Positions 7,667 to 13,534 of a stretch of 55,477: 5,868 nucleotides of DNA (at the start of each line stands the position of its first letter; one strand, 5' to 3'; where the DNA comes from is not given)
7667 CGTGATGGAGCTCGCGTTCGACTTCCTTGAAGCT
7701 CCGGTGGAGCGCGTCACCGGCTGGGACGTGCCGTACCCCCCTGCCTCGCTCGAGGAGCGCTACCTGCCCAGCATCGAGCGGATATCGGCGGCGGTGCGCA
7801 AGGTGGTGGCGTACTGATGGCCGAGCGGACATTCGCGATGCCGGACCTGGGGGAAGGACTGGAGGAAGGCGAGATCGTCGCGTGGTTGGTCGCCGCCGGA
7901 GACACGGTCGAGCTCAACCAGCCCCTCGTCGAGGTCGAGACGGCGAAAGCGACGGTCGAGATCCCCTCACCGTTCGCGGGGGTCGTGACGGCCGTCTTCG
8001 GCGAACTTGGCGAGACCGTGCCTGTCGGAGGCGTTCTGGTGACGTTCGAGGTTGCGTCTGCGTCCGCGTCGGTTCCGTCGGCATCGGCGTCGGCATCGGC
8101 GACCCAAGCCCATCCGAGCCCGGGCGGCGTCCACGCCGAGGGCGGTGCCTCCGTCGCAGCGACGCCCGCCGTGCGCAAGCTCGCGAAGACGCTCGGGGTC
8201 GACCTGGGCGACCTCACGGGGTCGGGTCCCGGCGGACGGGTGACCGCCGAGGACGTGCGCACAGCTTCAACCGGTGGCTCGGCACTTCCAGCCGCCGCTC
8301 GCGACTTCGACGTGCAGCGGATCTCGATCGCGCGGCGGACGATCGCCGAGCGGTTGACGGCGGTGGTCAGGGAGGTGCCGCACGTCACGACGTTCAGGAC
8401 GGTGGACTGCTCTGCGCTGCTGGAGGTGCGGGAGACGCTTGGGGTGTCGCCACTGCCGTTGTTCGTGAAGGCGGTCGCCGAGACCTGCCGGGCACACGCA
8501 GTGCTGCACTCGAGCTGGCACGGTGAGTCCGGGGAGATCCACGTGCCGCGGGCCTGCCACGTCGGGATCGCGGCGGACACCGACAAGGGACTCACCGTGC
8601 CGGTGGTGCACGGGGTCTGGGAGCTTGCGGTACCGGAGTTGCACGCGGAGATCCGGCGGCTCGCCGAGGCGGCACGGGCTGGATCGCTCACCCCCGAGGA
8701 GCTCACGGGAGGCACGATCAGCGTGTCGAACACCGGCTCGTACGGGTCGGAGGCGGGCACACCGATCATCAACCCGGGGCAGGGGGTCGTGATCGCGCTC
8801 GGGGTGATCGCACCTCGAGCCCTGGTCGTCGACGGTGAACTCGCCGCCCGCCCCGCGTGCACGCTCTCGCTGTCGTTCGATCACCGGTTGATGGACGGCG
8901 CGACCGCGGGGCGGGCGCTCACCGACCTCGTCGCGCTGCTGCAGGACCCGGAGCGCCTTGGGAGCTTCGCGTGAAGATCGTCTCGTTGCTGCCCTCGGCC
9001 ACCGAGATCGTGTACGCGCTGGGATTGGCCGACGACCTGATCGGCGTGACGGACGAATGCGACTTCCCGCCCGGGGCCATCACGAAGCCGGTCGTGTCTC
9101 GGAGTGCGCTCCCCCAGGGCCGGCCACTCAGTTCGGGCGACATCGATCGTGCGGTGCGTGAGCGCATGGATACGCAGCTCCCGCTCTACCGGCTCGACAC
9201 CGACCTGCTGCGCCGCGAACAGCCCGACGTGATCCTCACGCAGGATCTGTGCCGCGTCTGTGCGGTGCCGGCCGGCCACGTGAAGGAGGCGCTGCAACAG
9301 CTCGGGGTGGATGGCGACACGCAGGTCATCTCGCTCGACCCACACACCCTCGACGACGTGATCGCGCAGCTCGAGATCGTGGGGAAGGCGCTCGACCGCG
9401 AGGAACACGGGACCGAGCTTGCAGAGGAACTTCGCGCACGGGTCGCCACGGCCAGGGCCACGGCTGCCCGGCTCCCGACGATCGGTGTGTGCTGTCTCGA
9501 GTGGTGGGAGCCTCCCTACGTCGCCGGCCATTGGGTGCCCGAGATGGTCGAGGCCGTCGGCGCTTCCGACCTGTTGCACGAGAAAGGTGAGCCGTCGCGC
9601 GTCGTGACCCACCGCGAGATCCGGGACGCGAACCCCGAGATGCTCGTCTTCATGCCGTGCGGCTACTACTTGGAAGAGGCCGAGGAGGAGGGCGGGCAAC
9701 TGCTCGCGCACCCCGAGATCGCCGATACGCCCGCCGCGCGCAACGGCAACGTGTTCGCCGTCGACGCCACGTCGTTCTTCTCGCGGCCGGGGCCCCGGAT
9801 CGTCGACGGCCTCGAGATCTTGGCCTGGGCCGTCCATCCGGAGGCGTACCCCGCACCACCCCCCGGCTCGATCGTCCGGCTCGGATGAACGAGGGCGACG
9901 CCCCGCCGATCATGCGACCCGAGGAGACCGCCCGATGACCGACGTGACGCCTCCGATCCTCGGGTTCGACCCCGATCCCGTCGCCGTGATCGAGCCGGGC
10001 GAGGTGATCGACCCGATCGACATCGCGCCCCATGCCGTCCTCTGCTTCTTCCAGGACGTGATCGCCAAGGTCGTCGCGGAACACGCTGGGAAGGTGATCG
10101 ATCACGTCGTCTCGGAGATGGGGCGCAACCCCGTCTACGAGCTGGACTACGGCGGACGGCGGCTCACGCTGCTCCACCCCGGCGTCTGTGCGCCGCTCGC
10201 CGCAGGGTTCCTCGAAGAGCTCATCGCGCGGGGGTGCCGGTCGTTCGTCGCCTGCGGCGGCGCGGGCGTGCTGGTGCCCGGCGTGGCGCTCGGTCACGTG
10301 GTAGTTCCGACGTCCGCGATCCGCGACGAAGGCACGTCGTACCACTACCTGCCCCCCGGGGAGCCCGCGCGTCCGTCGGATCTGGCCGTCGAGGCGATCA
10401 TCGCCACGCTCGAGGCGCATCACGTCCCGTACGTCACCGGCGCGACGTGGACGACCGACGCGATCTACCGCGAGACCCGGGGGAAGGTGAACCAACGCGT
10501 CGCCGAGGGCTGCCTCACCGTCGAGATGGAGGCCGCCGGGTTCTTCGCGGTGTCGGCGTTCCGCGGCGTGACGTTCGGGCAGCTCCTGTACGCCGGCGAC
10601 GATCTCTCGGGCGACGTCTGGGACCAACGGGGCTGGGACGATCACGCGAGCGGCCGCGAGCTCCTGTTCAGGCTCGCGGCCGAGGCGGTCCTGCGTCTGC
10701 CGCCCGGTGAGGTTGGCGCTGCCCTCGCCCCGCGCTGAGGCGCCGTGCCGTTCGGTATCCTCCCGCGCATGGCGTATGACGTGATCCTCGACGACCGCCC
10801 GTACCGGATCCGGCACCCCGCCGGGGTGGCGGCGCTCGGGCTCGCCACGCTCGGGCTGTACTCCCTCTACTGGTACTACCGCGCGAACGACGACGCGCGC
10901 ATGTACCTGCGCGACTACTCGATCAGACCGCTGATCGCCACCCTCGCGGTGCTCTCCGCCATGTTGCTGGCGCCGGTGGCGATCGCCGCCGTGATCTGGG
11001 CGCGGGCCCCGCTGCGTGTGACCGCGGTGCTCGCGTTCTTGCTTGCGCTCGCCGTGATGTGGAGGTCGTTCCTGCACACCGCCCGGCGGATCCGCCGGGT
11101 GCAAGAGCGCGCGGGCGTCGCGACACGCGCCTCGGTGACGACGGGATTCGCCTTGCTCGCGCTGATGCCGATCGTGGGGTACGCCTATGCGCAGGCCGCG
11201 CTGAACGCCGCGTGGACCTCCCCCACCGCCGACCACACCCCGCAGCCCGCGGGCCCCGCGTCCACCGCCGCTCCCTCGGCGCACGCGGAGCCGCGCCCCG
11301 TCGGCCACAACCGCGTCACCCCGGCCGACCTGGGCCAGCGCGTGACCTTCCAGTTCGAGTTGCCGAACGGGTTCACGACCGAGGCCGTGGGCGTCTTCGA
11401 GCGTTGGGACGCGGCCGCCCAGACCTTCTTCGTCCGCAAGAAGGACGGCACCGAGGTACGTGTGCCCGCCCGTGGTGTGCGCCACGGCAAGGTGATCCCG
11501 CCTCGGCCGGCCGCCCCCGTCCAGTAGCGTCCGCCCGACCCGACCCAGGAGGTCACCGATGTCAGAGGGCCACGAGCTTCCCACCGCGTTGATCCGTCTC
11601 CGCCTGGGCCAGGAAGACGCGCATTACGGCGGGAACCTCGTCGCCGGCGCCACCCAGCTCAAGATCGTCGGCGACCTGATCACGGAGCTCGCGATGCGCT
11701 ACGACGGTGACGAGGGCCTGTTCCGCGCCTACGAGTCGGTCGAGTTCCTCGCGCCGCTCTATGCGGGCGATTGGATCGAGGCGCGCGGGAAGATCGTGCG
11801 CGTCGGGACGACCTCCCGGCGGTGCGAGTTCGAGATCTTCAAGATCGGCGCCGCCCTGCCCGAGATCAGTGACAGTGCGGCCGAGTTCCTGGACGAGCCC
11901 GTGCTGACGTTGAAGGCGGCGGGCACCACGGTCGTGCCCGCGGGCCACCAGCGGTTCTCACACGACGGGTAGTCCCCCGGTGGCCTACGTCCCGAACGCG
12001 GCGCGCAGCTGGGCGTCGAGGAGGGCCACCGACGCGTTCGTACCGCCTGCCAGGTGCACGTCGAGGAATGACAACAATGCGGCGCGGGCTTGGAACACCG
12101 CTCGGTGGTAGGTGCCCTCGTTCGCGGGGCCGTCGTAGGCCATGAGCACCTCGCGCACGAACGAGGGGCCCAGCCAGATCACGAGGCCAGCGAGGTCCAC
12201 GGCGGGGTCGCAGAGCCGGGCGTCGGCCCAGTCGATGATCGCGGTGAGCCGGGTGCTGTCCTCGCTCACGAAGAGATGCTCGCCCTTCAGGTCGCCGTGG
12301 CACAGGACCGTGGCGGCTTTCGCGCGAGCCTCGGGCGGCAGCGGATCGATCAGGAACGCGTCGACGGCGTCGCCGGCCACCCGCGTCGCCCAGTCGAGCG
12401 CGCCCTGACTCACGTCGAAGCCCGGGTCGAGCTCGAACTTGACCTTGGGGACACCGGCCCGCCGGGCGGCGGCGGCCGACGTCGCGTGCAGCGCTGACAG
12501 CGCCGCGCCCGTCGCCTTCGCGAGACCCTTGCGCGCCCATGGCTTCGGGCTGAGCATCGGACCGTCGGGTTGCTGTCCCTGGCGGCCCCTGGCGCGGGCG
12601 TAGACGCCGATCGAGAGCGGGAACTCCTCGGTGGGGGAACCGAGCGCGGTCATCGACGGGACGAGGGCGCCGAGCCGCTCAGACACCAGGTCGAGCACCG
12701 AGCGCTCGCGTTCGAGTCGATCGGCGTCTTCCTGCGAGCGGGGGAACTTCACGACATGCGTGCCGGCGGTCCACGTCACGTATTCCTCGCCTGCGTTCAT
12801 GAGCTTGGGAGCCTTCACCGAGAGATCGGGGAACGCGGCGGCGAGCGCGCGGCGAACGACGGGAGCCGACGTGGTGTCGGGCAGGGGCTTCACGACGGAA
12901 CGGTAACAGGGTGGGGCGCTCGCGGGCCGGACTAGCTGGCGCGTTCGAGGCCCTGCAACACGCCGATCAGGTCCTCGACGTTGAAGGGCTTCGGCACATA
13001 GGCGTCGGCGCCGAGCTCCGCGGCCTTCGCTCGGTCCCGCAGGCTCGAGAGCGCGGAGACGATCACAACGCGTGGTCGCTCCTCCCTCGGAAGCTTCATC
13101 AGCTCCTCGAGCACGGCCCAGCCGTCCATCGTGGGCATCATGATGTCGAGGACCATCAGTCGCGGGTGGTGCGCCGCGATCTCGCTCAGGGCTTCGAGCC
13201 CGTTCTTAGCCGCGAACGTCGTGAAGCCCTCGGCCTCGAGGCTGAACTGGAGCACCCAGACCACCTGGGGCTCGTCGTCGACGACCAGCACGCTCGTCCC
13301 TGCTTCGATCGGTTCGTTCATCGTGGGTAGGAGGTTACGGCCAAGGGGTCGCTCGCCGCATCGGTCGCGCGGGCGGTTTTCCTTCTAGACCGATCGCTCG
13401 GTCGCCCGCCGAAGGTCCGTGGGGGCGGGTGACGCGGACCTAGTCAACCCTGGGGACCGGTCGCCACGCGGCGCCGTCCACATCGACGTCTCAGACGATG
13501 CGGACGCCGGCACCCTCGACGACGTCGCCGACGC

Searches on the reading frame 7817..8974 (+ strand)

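Call 18: search_protein_families(library=pfam, proteins=[window:7817-8974:+], max_evalue=0.01)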
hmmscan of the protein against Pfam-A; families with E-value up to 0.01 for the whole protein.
window:7817-8974:+ (385 aa): 3 families
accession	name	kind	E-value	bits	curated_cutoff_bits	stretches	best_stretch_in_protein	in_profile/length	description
PF00198.28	2-oxoacid_dh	-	9.1e-65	218.8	23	1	164-381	4-230/232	2-oxoacid dehydrogenases acyltransferase (catalytic domain)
PF00364.28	Biotin_lipoyl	-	1.9e-20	72.9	22.1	1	5-76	2-72/73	Biotin-requiring enzyme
PF02817.22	E3_binding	-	2.2e-16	60.2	23.7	1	113-148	1-36/36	e3 binding domain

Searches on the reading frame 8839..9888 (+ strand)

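Call 18: search_protein_families(library=pfam, proteins=[window:8839-9888:+], max_evalue=0.01)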
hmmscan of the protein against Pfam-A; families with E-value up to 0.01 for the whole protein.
window:8839-9888:+ (349 aa): 1 family
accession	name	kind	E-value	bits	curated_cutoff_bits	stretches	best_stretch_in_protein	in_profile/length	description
PF01497.23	Peripla_BP_2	-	3.6e-16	59.7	27.5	1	47-310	1-233/235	Periplasmic binding protein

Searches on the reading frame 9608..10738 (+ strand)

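Call 18: search_protein_families(library=pfam, proteins=[window:9608-10738:+], max_evalue=0.01)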
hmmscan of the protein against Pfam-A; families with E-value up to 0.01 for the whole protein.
window:9608-10738:+ (376 aa): 1 family
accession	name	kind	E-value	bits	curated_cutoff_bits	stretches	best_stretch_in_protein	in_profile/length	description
PF01048.26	PNP_UDP_1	-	2.2e-29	103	25.1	1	142-335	2-202/233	Phosphorylase superfamily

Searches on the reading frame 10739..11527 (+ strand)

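Call 18: search_protein_families(library=pfam, proteins=[window:10739-11527:+], max_evalue=0.01)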
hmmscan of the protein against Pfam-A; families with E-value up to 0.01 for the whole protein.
window:10739-11527:+ (262 aa): 2 families
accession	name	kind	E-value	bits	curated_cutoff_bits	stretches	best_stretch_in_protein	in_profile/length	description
PF14018.11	DUF4234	-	1.7e-06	28.5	25.3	1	30-77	6-52/70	Domain of unknown function (DUF4234)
PF24551.1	SH3_Rv0428c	-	7.3e-05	23.2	27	1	197-247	2-51/55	Probable histone acetyltransferase Rv0428c SH3 domain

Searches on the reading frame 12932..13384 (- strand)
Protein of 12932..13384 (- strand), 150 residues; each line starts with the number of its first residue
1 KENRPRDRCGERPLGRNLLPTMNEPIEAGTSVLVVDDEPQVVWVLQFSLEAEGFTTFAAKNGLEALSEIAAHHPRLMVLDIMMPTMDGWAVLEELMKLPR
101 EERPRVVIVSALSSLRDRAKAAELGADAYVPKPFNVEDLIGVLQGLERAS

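Call 18: search_protein_families(library=pfam, proteins=[window:12932-13384:-], max_evalue=0.01)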
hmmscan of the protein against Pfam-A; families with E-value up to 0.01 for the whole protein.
window:12932-13384:- (150 aa): 1 family
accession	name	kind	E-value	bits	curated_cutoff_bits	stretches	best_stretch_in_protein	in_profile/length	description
PF00072.30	Response_reg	-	3.9e-25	88.6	30.2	1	32-142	1-109/111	Response regulator receiver domain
